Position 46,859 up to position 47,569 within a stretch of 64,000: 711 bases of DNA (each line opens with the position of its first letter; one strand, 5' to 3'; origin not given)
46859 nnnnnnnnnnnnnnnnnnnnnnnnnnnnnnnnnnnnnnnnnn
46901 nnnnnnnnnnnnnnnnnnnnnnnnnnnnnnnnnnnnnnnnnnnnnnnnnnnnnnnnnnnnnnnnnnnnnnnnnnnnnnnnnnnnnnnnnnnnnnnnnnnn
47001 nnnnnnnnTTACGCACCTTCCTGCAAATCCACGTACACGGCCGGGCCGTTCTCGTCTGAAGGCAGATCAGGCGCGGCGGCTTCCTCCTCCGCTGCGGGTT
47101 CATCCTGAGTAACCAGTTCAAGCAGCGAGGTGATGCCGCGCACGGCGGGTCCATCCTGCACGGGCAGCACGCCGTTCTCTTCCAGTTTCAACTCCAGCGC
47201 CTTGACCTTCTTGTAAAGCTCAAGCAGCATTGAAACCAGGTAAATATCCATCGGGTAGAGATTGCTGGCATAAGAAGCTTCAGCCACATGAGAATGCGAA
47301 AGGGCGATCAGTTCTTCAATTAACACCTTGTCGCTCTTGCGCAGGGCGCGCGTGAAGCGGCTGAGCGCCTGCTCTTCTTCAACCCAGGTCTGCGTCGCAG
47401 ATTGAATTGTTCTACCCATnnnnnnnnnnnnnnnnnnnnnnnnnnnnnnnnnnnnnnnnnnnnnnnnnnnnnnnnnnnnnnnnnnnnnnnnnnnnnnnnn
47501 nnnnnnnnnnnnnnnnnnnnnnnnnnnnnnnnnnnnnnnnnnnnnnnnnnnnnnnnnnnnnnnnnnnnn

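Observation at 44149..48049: LexA-box-controlled four-gene cassette: RecA-fold pseudo-ATPase + 136-aa unknown + family B polymerase + SRAP/YedK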

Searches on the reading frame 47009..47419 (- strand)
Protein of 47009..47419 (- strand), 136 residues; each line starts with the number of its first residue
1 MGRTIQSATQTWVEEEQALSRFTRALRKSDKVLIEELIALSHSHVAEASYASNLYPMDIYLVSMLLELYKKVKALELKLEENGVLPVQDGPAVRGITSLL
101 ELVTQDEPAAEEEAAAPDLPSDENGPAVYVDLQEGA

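Call 3: search_protein_families(library=pfam, proteins=[window:47009-47419:-], max_evalue=1)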
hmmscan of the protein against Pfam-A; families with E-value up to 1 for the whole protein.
window:47009-47419:- (136 aa): 0 families

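Call 4: search_protein_families(library=ncbifam, proteins=[window:47009-47419:-], max_evalue=1)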
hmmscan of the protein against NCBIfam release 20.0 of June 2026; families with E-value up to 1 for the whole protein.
window:47009-47419:- (136 aa): 1 family
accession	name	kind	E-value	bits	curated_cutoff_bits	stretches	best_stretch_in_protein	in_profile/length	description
TIGR03008.1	pepcterm_CAAX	equivalog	0.069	13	81.05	1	34-117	18-99/222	CAAX prenyl protease-related protein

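Call 26: find_homologous_proteins(query=window:47009-47419:-)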
Query window:47009-47419:- (136 aa): 416 proteins with E <= 0.001 among 548 candidates; the best 120 are listed.
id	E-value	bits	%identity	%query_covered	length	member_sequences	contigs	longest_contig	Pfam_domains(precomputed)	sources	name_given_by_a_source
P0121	1.8e-62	227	86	100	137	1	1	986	PF26485.1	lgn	-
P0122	3.0e-62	226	84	100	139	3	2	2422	PF26485.1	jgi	jgi:hypothetical protein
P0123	5.5e-61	222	84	100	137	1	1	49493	PF26485.1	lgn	-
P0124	6.8e-60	219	81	100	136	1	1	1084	PF26485.1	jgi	jgi:hypothetical protein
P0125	9.7e-60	218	82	100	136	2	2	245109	PF26485.1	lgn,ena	-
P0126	4.5e-58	213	80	100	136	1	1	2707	PF26485.1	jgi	jgi:hypothetical protein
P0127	8.6e-58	212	79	100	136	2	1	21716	PF26485.1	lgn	-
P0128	5.2e-57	209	80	100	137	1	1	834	PF26485.1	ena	-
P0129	9.1e-57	209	78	100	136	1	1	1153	PF26485.1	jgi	-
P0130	1.9e-56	208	78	100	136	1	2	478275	PF26485.1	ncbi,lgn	-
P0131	4.2e-56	206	78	100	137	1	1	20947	PF26485.1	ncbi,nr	ncbi:MAG: hypothetical protein C0410_01285 [Anaerolinea sp.]|nr:hypothetical protein [Anaerolinea sp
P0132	4.8e-56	206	77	100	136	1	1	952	PF26485.1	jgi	jgi:hypothetical protein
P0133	5.5e-56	206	79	100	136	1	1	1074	PF26485.1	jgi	jgi:hypothetical protein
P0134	6.4e-56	206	79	100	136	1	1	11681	PF26485.1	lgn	-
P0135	6.7e-56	206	79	100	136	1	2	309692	PF26485.1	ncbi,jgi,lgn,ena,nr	ncbi:MAG: hypothetical protein CVU43_14085 [Chloroflexi bacterium HGW-Chloroflexi-5]|jgi:hypothetica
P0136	8.5e-56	205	78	100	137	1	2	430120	PF26485.1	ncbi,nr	ncbi:MAG: hypothetical protein EG825_15025 [Rhodocyclaceae bacterium]|nr:hypothetical protein [Rhodo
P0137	9.9e-56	205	78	100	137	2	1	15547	PF26485.1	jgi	-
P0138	1.2e-55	205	77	100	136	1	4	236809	PF26485.1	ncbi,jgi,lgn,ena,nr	ncbi:MAG: hypothetical protein FP831_11530 [Anaerolineae bacterium]|nr:hypothetical protein [Anaerol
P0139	1.3e-55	205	78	100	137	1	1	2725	PF26485.1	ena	-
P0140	2.0e-55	204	78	100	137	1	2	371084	PF26485.1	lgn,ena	-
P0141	2.2e-55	204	77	100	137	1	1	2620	PF26485.1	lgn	-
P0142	2.3e-55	204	78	100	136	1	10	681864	PF26485.1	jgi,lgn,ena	jgi:hypothetical protein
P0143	2.4e-55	204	77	100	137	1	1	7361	PF26485.1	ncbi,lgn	-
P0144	3.1e-55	204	78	100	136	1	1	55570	PF26485.1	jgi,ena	jgi:hypothetical protein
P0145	3.1e-55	204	77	100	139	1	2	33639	PF26485.1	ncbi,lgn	-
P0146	3.4e-55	203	76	100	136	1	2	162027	PF26485.1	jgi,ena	jgi:hypothetical protein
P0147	3.4e-55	203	78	100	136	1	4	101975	PF26485.1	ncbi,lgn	-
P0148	3.6e-55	203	78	100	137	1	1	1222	PF26485.1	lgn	-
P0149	3.8e-55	203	77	100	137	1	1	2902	PF26485.1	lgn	-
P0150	5.7e-55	203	76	100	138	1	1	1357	PF26485.1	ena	-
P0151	6.2e-55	203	78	100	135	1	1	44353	PF26485.1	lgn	-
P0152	6.3e-55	203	77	100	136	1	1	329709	PF26485.1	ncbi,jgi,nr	ncbi:MAG: hypothetical protein Q8R87_05270 [Anaerolineaceae bacterium]|jgi:hypothetical protein|nr:h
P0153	6.7e-55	203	76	100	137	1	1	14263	PF26485.1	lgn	-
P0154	7.7e-55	202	76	100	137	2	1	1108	PF26485.1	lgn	-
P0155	8.0e-55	202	78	100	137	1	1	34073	PF26485.1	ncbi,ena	-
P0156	8.5e-55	202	77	100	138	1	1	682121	PF26485.1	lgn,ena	-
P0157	1.0e-54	202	76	100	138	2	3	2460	PF26485.1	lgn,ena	-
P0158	1.1e-54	202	77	100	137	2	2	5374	PF26485.1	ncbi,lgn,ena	-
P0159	1.5e-54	201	77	100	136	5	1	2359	PF26485.1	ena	-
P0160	1.9e-54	201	76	100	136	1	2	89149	PF26485.1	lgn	-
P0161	2.7e-54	201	76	100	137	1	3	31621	PF26485.1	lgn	-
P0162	3.5e-54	200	76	100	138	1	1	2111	PF26485.1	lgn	-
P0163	4.9e-54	200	76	100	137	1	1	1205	PF26485.1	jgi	jgi:hypothetical protein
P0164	7.2e-54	199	75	100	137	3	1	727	PF26485.1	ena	-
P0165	1.2e-53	199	75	100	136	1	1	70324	PF26485.1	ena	-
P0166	3.4e-53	197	74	100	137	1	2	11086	PF26485.1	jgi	-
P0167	4.8e-53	197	76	100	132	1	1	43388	PF26485.1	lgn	-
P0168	1.0e-52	196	75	100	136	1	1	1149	PF26485.1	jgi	jgi:hypothetical protein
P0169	7.5e-52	193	72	100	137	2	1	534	PF26485.1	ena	-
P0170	2.3e-51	191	72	100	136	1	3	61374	PF26485.1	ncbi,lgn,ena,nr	ncbi:MAG: hypothetical protein FD147_2430 [Chloroflexi bacterium]|nr:MAG: hypothetical protein FD147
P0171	7.7e-51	189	71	100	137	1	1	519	PF26485.1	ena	-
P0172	1.8e-49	185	70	100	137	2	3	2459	PF26485.1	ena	-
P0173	1.9e-49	185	72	100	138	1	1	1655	PF26485.1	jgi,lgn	-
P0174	2.4e-49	185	71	100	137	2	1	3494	PF26485.1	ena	-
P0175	4.9e-49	184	70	100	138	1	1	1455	PF26485.1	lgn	-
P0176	9.2e-49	183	70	100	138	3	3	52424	PF26485.1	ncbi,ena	-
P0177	8.1e-48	180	69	100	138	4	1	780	PF26485.1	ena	-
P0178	9.6e-45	170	68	100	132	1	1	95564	PF26485.1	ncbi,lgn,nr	ncbi:MAG: hypothetical protein NTZ74_06555 [Chloroflexi bacterium]|nr:hypothetical protein [Chlorofl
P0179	8.5e-43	163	66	100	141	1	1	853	PF26485.1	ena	-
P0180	8.5e-43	163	65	100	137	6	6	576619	PF26485.1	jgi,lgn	jgi:hypothetical protein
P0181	9.0e-43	163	64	100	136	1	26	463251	PF26485.1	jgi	jgi:hypothetical protein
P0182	1.3e-42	163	63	100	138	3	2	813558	PF26485.1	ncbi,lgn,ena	-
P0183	4.6e-42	161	65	100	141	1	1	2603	PF26485.1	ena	-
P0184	4.7e-42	161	62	100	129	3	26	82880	PF26485.1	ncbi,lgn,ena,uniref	ncbi:hypothetical protein SDC9_74405 [bioreactor metagenome]|uniref:DUF8156 domain-containing protei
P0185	6.9e-42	161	64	100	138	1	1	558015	PF26485.1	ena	-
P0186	7.0e-42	161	63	100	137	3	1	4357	PF26485.1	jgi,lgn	jgi:hypothetical protein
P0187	8.7e-42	160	65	100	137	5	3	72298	PF26485.1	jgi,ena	-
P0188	2.2e-41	159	65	100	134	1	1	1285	PF26485.1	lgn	-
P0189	2.4e-41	159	64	100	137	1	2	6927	PF26485.1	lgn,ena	-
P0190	3.7e-41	158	60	100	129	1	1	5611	PF26485.1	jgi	jgi:hypothetical protein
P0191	4.9e-41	158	63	100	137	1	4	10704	PF26485.1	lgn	-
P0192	6.6e-41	157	63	100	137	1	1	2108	PF26485.1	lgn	-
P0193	7.8e-41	157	61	100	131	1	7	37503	PF26485.1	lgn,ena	-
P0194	8.9e-41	157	63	100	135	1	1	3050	PF26485.1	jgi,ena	jgi:hypothetical protein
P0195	9.2e-41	157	63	100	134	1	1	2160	PF26485.1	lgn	-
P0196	9.2e-41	157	64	100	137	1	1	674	PF26485.1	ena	-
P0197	1.4e-40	156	63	100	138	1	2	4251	PF26485.1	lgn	-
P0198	1.4e-40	156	64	100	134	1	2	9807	PF26485.1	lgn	-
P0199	1.5e-40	156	64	100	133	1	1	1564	PF26485.1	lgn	-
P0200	1.6e-40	156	71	88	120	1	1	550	PF26485.1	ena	-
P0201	1.9e-40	156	65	100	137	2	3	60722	PF26485.1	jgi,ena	-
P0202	2.4e-40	156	60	100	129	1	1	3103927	PF26485.1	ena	-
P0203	3.5e-40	155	63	100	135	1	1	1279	PF26485.1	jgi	jgi:hypothetical protein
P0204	3.9e-40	155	65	100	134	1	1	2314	PF26485.1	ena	-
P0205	4.8e-40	155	61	100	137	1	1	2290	PF26485.1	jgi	jgi:hypothetical protein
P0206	5.4e-40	154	65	100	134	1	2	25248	PF26485.1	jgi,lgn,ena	-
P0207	7.1e-40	154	59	100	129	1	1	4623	PF26485.1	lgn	-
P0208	8.3e-40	154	64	100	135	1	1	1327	PF26485.1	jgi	jgi:hypothetical protein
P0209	9.6e-40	154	64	100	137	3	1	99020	PF26485.1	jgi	jgi:hypothetical protein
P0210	1.8e-39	153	63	100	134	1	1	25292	PF26485.1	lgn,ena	-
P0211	2.0e-39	153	62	100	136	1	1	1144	PF26485.1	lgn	-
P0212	2.2e-39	152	65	100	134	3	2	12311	PF26485.1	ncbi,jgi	-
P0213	2.3e-39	152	63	100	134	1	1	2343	PF26485.1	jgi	jgi:hypothetical protein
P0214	2.3e-39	152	59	100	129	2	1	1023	PF26485.1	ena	-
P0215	2.5e-39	152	62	100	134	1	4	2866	PF26485.1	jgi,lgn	-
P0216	3.4e-39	152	62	100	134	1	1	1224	PF26485.1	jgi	jgi:uncharacterized coiled-coil DUF342 family protein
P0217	3.6e-39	152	58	100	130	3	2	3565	PF26485.1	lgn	-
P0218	3.7e-39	152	62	100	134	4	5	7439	PF26485.1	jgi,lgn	-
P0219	3.9e-39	152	63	100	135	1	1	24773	PF26485.1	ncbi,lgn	-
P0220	4.9e-39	151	63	100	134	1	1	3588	PF26485.1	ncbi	-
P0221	5.2e-39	151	56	99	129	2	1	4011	PF26485.1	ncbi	-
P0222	7.6e-39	151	57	100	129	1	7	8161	PF26485.1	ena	-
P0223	9.8e-39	150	59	100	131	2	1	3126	PF26485.1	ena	-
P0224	1.0e-38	150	63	100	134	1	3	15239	PF26485.1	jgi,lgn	-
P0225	1.4e-38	150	63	100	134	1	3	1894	PF26485.1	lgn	-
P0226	2.7e-38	149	59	100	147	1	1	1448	PF26485.1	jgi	jgi:hypothetical protein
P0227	6.7e-38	148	61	100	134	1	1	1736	PF26485.1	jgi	jgi:hypothetical protein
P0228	1.3e-37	147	61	100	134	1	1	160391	PF26485.1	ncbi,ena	-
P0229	1.4e-37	147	61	100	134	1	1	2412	PF26485.1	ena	-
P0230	1.5e-37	147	62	100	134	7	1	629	PF26485.1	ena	-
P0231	3.0e-37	146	63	98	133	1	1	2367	PF26485.1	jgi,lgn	jgi:hypothetical protein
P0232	3.2e-37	145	63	100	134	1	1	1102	PF26485.1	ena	-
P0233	3.4e-37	145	61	98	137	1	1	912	PF26485.1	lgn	-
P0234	4.4e-37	145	60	100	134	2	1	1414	PF26485.1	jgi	jgi:hypothetical protein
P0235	4.7e-37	145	61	100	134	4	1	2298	PF26485.1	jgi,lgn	jgi:hypothetical protein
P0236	6.7e-37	144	60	98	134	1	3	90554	PF26485.1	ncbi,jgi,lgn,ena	-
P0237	8.0e-37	144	62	98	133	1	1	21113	PF26485.1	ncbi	-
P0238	9.1e-37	144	59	100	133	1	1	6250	PF26485.1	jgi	jgi:hypothetical protein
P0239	1.3e-36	144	59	98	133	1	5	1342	PF26485.1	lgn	-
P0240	1.4e-36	143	59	98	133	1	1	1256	PF26485.1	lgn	-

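Call 35: predict_structure(alignment_id=A2)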
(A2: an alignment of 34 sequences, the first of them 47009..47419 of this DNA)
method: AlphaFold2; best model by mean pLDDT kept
length: 136 residues; sequences in the alignment: 34
mean_pLDDT: 59.7   pTM: 0.41
mean pLDDT of the five models: 59.7, 57.8, 56.4, 55.8, 54.7
residues with pLDDT >= 90: 0; 70-90: 62; 50-70: 25; < 50: 49
segments of 3 or more residues with pLDDT < 50: 89-136
pLDDT, mean of each block of 10 residues (from residue 1): 54 77 80 81 75 65 80 77 59 40 35 28 36 40
secondary structure, 60 per line:
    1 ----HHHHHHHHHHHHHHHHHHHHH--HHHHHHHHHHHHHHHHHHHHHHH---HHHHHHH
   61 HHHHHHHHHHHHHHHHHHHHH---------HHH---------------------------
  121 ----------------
elements in order: H5-25 H28-50 H54-81

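Call 77: fold_search(model_id=the predicted structure, library=pdb)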
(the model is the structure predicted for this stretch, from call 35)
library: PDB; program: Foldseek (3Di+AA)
matches with E <= 10: 43; with E <= 0.001: 0
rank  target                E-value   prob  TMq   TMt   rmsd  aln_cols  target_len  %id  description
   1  4h63_K                7.2e-01  0.18  0.24  0.30  16.1        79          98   16  Structure of the Schizosaccharomyces pombe Mediator head module (released 2012-10-31)
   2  5n9j_V                1.4e+00  0.14  0.27  0.34  15.1        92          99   23  Core Mediator of transcriptional regulation (released 2017-05-17)
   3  8bf9_h                1.4e+00  0.13  0.27  0.31  21.3       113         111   15  Molecular view of ER membrane remodeling by the Sec61/TRAP translocon. (released 2023-11-01)
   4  5u0p_K                1.5e+00  0.18  0.28  0.37  16.7        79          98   18  Cryo-EM structure of the transcriptional Mediator (released 2017-03-08)
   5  9v1i_li               1.7e+00  0.06  0.20  0.21  20.8       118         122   15  Cryo- EM structure of ribosomal large subunit (LSU) from Entamoeba histolytica at 2.8 angstrom resolution (released 2025-10-08)
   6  7ls1_b2               2.6e+00  0.08  0.25  0.27  21.2       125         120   14  80S ribosome from mouse bound to eEF2 (Class II) (released 2021-11-03)
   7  5n9j_Z                2.6e+00  0.06  0.20  0.23  21.9       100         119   12  Core Mediator of transcriptional regulation (released 2017-05-17)
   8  8j0h_A                2.8e+00  0.33  0.40  0.40   4.6        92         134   16  Crystal structure of the fission yeast Rex1BD protein(C4H3.06) (released 2023-11-01)
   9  9hny_FY               3.2e+00  0.07  0.23  0.21  12.4       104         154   17  Mitoribosomal small subunit in complex with Mettl15 and Mettl17 (released 2025-03-26)
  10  9j9h_3                3.2e+00  0.05  0.19  0.21  21.4       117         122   16  High-resolution cryo-EM structure of the Plasmodium falciparum 80S ribosome bound to RACK1 and E-tRNA (released 2025-06-04)
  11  8q6o_G                3.6e+00  0.07  0.21  0.16  12.0        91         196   19  X. laevis CMG dimer bound to dimeric DONSON - without ATPase (released 2023-10-18)
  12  3j79_3                3.9e+00  0.08  0.28  0.31  20.9       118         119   14  Cryo-EM structure of the Plasmodium falciparum 80S ribosome bound to the anti-protozoan drug emetine, large subunit (released 2014-07-16)
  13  7z37_DP1              4.2e+00  0.07  0.29  0.16  22.0       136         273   14  Structure of the RAF1-HSP90-CDC37 complex (RHC-II) (released 2022-09-14)
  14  8j0h_D                4.5e+00  0.33  0.43  0.45   3.5        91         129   16  Crystal structure of the fission yeast Rex1BD protein(C4H3.06) (released 2023-11-01)
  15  8j0h_B                4.5e+00  0.30  0.44  0.45   3.7        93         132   17  Crystal structure of the fission yeast Rex1BD protein(C4H3.06) (released 2023-11-01)
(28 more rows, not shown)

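Call 78: find_encoding_contigs(protein=window:47009-47419:-, flank=6000, max_places=3)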
Protein window:47009-47419:- (136 aa): 3 contigs read that carry it; 3 places shown.
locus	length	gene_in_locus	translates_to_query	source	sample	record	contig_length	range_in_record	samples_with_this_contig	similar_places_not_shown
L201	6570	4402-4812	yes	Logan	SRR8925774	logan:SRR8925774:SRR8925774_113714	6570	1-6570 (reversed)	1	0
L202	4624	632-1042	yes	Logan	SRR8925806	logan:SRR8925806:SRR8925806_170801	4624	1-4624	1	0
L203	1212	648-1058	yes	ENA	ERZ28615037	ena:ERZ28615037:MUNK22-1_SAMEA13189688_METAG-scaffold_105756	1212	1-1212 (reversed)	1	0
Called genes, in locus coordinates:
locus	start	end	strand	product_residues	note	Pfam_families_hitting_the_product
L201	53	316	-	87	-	PF14242:DUF4342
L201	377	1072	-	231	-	PF06108:DUF952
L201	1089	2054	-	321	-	PF01207:Dus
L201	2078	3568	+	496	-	PF01433:Peptidase_M1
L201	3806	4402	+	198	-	-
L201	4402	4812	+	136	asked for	PF26485:DUF8156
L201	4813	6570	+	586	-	?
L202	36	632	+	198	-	-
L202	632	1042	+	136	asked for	PF26485:DUF8156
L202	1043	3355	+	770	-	PF00136:DNA_pol_B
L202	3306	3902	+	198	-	PF02586:SRAP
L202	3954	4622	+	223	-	?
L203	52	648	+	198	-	-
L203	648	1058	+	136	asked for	PF26485:DUF8156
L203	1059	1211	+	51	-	?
